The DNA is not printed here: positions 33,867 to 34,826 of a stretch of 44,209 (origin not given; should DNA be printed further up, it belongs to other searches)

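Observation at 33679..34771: No integrase, but a ParA partition cassette: candidate phage-plasmid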

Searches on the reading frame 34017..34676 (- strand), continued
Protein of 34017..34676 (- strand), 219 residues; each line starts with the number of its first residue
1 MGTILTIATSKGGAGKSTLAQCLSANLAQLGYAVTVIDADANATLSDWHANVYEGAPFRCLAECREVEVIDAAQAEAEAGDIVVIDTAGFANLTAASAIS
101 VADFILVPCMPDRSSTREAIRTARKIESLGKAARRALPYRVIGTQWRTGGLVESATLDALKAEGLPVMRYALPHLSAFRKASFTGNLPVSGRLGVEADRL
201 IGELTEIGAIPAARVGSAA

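Call 65: find_encoding_contigs(protein=P0008, flank=10000, max_places=2)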
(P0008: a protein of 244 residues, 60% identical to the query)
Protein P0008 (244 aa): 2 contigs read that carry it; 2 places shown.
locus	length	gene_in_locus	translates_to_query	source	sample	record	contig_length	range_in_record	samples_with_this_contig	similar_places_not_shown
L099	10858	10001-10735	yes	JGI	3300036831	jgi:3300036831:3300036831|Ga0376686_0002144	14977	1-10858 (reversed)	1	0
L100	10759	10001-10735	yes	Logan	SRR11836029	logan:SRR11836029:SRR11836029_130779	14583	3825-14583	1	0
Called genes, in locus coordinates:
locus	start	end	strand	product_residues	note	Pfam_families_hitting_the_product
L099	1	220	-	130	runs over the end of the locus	-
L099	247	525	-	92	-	-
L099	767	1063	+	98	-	PF20735:Lambda_ea8_5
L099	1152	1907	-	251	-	PF13730:HTH_36 (faint)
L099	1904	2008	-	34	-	-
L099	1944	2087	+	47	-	-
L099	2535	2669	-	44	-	-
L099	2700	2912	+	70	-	-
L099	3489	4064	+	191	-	PF00239:Resolvase, PF02796:HTH_7 (weak)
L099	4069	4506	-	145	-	-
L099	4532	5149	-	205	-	-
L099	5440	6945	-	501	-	PF13481:AAA_25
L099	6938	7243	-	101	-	-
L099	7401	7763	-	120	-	-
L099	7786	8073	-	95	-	-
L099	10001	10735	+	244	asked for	PF10609:ParA (weak), PF01656:CbiA, PF07015:VirC1, PF13614:AAA_31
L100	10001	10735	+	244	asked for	PF10609:ParA (weak), PF01656:CbiA, PF07015:VirC1, PF13614:AAA_31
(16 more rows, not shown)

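Call 81: search_dna_similar(query=window:34017-34676:-, collection=plasmids, mode=protein, max_rows=15)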
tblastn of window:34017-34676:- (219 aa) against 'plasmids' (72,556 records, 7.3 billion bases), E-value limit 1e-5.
Records with a match: 2142; places in all: 2262; records where one place covers at least 80% of the query: 1102.
Best place of each record, by identity: <60% 2142.
By first word of the organism name: Escherichia 257; Agrobacterium 163; Xanthomonas 96; Rhizobium 96; Klebsiella 94; Pseudomonas 79; Piscirickettsia 74; Salmonella 73; Paracoccus 45; Zymomonas 38; and 217 more.
By predicted mobility (MOB-suite, as given by PLSDB): non-mobilizable 946; conjugative 897; mobilizable 299.
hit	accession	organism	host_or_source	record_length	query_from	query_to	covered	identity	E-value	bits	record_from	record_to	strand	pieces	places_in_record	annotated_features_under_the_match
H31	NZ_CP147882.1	Roseomonas mucosa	cell culture,Styx glacier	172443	1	213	97%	54.5%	7e-67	229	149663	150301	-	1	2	ParA family protein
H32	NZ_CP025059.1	Roseomonas mucosa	Homo sapiens,Clinical, healthy, human ...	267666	1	213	97%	54.5%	7e-67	229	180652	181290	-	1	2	ParA family protein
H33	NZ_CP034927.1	Roseomonas mucosa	Homo sapiens,tissue sample,Clinical, ...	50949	3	215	97%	39.4%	2e-33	133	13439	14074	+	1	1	ParA family protein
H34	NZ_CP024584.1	Roseomonas sp. FDAARGOS_362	Homo sapiens,peripheral Blood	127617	3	215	97%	39.4%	2e-33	133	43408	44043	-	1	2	ParA family protein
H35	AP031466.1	Roseomonas mucosa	-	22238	4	215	97%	39.2%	6e-33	132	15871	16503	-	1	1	hypothetical protein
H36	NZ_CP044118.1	Roseomonas mucosa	Homo sapiens,clinical isolate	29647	4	215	97%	39.2%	6e-33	132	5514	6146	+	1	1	ParA family protein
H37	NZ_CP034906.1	Roseomonas mucosa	Homo sapiens,tissue sample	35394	4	215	97%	39.2%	6e-33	132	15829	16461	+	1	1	ParA family protein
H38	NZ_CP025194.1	Roseomonas mucosa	Homo sapiens,clinical, human skin, ...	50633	4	215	97%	39.2%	7e-33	132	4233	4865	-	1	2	ParA family protein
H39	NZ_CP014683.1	Kozakia baliensis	Ragi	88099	4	213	96%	38.9%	6e-32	129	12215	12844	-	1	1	ParA family protein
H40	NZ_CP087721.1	Roseomonas sp. OT10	single cell,human skin swab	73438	3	211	95%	37.8%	4e-32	129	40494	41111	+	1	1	ParA family protein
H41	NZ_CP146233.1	Pararoseomonas sp. SCSIO 73927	sediment,marine sediment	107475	3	211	95%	37.8%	4e-32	129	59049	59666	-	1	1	ParA family protein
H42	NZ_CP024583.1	Roseomonas sp. FDAARGOS_362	Homo sapiens,peripheral Blood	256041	3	211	95%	37.8%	4e-32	129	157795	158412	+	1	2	ParA family protein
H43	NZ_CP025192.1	Roseomonas mucosa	Homo sapiens,clinical, human skin, ...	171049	3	211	95%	35.9%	3e-24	107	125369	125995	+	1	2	AAA family ATPase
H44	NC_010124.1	Gluconacetobacter diazotrophicus PA1 5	-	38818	3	208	94%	35.4%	6e-27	114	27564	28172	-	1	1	ParA family protein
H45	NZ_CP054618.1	Azospirillum oryzae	cell culture,soil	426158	4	185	83%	38.9%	2e-27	116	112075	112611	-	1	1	ParA family protein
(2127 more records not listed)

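Call 82: get_annotated_region(hit=H32, flank=3500)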
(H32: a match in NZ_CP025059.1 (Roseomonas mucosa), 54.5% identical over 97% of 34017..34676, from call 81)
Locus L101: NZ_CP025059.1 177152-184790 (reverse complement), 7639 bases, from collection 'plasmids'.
description: Roseomonas mucosa strain HV3 plasmid unnamed2, complete sequence
organism: Roseomonas mucosa (NCBI taxid 207340)
taxonomy: Bacteria; Pseudomonadota; Alphaproteobacteria; Rhodospirillales; Acetobacteraceae; Roseomonas; Roseomonas mucosa
host: -; source: Homo sapiens,Clinical, healthy, human skin; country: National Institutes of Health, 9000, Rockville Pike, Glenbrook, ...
typing (MOB-suite, as given by PLSDB): non-mobilizable
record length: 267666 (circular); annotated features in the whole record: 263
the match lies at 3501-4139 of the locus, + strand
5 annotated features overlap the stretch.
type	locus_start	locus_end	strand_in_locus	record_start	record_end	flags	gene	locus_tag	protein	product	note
CDS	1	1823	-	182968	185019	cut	-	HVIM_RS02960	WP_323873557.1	UvrD-helicase domain-containing protein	-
CDS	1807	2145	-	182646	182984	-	-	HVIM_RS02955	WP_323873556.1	hypothetical protein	-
CDS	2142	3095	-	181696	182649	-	-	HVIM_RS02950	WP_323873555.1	DUF3991 and TOPRIM domain-containing protein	GO:0006260 - DNA replication [Evidence IEA]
CDS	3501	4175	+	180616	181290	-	-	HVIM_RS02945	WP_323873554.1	ParA family protein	-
CDS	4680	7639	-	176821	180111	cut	-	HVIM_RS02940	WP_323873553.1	error-prone DNA polymerase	GO:0006260 - DNA replication [Evidence IEA]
